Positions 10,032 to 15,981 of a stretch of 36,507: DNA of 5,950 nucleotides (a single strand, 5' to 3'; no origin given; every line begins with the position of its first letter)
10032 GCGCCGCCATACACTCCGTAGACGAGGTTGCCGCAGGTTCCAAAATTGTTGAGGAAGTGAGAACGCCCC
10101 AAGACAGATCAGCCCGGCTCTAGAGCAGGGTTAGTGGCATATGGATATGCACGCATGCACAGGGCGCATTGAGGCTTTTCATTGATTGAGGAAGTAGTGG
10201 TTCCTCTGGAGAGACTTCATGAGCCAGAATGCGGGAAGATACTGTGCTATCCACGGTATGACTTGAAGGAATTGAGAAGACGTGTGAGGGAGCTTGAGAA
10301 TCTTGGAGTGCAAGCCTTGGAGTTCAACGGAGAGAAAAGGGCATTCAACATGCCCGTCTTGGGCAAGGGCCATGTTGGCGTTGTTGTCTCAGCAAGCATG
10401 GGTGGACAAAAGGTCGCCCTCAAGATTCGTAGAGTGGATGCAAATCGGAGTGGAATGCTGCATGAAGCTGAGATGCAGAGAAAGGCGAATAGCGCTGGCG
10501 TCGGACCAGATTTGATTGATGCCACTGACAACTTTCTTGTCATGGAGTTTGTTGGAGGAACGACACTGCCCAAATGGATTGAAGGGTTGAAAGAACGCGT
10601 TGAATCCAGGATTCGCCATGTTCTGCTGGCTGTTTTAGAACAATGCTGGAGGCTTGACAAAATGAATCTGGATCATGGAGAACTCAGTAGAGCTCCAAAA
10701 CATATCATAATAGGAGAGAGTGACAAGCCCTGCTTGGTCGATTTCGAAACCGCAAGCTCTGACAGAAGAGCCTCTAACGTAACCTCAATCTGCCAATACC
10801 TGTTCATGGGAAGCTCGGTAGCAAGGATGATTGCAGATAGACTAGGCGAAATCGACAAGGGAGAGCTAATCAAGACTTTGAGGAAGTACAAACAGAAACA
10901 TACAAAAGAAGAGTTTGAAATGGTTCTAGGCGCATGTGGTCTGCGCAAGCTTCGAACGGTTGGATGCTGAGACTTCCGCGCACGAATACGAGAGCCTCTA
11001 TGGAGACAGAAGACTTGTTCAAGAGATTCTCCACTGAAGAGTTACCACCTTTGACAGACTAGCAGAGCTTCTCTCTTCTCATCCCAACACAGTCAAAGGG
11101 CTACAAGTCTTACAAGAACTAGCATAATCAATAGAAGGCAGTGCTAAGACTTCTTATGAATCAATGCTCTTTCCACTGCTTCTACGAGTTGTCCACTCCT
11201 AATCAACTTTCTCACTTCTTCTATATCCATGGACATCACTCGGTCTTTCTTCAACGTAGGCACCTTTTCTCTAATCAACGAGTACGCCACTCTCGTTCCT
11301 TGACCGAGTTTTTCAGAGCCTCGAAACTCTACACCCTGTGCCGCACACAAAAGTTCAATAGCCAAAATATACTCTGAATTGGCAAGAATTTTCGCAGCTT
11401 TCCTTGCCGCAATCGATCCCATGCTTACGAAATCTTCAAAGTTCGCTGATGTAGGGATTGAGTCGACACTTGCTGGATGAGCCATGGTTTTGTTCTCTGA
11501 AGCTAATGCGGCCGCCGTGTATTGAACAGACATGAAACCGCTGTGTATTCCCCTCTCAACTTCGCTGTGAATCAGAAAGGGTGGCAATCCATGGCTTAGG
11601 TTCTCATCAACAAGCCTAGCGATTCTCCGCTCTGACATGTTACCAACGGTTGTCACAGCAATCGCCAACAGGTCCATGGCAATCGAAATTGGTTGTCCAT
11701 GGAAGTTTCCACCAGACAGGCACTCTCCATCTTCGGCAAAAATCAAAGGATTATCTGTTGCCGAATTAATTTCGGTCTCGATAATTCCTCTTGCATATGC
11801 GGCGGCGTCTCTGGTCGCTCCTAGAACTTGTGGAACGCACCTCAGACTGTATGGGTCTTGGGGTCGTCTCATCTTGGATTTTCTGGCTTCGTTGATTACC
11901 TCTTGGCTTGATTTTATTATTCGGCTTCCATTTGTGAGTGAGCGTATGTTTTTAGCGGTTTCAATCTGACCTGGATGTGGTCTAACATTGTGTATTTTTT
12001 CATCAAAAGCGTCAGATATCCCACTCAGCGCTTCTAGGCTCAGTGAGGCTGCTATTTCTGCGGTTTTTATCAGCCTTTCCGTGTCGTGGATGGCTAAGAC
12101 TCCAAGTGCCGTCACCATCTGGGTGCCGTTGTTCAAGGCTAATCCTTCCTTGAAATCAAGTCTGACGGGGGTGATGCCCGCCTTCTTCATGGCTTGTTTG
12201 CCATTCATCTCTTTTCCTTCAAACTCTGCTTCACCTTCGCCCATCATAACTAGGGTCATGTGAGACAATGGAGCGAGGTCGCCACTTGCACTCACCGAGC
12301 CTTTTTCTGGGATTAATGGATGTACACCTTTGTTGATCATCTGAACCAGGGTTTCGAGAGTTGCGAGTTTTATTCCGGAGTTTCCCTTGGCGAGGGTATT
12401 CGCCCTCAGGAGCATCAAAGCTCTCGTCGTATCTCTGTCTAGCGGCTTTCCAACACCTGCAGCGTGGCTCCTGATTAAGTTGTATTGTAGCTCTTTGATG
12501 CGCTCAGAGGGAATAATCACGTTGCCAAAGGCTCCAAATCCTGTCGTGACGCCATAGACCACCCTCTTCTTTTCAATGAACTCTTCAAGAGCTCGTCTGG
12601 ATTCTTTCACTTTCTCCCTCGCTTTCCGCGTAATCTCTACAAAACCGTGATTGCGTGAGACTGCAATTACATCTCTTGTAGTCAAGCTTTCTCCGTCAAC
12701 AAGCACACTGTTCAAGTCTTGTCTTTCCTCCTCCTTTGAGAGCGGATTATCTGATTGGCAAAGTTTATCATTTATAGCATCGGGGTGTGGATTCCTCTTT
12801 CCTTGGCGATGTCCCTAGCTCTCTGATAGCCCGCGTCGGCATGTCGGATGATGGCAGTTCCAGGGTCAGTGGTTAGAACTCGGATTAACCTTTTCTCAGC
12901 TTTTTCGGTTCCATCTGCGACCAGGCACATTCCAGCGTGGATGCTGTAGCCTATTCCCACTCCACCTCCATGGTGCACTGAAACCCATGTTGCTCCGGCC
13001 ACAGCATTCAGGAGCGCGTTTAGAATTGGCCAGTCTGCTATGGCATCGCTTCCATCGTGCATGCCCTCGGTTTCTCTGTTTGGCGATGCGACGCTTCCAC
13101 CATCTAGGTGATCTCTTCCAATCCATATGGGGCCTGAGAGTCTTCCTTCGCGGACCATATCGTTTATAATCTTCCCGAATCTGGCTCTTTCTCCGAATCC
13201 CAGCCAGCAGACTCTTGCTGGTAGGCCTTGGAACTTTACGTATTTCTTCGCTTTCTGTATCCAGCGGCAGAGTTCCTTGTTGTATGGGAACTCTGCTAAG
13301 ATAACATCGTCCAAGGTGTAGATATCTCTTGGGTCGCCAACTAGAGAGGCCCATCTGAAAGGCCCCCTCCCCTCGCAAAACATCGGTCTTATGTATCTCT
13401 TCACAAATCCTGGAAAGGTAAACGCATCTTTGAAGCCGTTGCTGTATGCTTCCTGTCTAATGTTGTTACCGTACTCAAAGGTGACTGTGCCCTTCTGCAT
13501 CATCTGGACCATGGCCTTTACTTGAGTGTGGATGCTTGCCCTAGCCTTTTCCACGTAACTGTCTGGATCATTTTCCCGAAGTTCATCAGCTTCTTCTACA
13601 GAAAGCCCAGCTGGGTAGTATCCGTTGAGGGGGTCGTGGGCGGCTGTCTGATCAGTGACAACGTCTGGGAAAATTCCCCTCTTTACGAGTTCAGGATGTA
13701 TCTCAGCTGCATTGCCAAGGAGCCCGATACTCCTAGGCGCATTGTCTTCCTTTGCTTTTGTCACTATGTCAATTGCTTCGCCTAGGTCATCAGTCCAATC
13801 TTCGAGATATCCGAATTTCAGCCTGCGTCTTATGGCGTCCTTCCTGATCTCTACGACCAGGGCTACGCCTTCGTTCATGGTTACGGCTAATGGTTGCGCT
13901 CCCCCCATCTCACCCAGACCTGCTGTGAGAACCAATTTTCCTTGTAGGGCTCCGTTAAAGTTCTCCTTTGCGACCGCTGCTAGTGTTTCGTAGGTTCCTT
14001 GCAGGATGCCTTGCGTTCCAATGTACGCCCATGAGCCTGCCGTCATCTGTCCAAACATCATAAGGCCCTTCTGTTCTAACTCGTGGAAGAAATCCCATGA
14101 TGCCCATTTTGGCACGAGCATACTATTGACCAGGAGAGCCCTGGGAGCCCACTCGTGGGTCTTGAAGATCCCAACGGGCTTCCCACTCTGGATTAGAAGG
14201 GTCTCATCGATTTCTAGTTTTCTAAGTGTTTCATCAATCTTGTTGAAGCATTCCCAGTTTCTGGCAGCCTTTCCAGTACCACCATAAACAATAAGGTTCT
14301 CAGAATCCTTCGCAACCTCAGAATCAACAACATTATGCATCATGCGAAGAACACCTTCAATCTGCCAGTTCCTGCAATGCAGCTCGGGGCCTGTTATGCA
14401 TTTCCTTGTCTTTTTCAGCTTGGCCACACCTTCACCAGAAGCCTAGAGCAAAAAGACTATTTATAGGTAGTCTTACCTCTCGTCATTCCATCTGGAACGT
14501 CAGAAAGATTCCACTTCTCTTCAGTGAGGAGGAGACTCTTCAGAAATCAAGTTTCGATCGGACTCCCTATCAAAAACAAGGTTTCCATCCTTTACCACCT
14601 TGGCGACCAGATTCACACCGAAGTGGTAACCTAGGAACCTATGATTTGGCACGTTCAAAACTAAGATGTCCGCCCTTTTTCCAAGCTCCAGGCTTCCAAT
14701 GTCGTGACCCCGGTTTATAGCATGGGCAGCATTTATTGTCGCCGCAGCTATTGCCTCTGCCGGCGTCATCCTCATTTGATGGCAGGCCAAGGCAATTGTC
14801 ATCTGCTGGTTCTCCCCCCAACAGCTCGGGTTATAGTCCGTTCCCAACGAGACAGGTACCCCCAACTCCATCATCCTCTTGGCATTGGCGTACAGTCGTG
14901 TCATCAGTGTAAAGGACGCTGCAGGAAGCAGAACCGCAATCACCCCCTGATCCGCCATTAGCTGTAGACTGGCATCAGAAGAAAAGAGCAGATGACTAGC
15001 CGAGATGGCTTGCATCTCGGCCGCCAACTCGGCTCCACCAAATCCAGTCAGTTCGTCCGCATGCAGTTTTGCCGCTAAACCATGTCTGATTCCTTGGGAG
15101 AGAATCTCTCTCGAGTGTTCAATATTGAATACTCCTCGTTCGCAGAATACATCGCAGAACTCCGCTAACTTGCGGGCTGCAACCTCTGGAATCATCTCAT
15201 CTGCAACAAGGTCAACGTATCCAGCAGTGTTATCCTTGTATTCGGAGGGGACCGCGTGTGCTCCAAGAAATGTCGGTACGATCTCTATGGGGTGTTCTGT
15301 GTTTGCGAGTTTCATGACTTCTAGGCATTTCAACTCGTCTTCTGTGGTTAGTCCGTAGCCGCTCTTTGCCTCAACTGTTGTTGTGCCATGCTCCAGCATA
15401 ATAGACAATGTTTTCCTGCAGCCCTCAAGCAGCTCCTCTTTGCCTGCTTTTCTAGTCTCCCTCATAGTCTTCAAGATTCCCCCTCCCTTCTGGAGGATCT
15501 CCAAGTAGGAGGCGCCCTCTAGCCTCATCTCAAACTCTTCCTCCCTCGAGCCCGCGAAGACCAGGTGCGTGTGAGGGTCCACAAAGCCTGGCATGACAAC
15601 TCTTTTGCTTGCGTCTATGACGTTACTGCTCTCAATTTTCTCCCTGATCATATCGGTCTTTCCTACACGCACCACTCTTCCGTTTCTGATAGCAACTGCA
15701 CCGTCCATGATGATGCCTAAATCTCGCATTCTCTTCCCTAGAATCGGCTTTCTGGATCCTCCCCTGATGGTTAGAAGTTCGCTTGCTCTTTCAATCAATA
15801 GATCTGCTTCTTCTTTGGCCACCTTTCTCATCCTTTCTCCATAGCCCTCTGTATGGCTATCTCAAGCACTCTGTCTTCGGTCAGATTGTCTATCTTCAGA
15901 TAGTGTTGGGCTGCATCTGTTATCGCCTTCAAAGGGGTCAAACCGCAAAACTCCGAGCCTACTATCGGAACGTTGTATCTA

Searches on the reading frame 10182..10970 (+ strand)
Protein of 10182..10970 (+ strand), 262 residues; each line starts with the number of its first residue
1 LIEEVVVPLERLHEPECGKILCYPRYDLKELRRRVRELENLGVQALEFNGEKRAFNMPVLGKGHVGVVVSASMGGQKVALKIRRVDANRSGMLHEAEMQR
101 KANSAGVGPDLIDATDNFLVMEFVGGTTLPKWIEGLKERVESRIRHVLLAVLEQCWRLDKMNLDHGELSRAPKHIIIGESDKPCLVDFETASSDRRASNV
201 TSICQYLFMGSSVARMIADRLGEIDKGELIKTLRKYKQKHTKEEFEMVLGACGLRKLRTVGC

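Call 44: search_protein_families(library=pfam, proteins=[window:10182-10970:+], max_evalue=0.0001)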
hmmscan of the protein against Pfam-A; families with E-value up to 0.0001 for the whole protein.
window:10182-10970:+ (262 aa): 1 family
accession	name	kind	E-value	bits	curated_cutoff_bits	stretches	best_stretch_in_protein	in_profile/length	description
PF01163.29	RIO1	-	7.5e-05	22.9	22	0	97-189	60-149/187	RIO domain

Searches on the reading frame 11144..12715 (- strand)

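Call 44: search_protein_families(library=pfam, proteins=[window:11144-12715:-], max_evalue=0.0001)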
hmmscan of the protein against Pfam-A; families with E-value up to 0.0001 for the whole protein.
window:11144-12715:- (523 aa): 1 family
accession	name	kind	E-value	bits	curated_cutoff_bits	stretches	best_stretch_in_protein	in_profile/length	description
PF00221.24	Lyase_aromatic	-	6.5e-198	658.6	27.3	1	11-483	1-466/466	Aromatic amino acid lyase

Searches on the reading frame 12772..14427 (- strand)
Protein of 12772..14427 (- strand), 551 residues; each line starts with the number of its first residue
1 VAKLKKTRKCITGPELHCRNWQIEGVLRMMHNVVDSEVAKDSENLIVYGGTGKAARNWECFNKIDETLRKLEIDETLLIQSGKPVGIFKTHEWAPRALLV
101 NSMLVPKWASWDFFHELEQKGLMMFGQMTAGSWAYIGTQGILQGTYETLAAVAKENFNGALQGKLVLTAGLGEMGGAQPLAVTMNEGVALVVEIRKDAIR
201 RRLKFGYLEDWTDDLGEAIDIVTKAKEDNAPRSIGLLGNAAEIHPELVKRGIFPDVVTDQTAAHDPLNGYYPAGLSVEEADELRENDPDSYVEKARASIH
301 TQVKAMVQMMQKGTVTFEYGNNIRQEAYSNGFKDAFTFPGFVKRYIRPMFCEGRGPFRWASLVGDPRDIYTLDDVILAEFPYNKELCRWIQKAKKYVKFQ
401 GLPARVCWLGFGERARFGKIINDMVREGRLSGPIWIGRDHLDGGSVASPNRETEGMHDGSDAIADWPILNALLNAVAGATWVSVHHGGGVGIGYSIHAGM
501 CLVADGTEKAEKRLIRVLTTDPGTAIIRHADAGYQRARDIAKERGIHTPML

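Call 44: search_protein_families(library=pfam, proteins=[window:12772-14427:-], max_evalue=0.0001)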
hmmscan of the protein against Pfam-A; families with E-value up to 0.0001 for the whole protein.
window:12772-14427:- (551 aa): 3 families
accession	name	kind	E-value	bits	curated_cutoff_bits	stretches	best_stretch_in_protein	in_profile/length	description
PF17392.7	Urocanase_C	-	5.2e-89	297.3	23.6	1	348-542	1-195/196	Urocanase C-terminal domain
PF01175.24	Urocanase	-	2.1e-87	292.6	23.2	1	137-345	1-209/209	Urocanase Rossmann-like domain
PF17391.7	Urocanase_N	-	1.9e-52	176.8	23.2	1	12-133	5-126/127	Urocanase N-terminal domain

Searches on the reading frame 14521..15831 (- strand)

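Call 44: search_protein_families(library=pfam, proteins=[window:14521-15831:-], max_evalue=0.0001)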
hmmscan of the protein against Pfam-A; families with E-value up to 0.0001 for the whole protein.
window:14521-15831:- (436 aa): 2 families
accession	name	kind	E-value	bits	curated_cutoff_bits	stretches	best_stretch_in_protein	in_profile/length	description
PF01979.26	Amidohydro_1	-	4.1e-23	82.6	25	1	78-419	1-345/345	Amidohydrolase family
PF07969.17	Amidohydro_3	-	2.8e-21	77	29.7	2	122-420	149-472/472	Amidohydrolase family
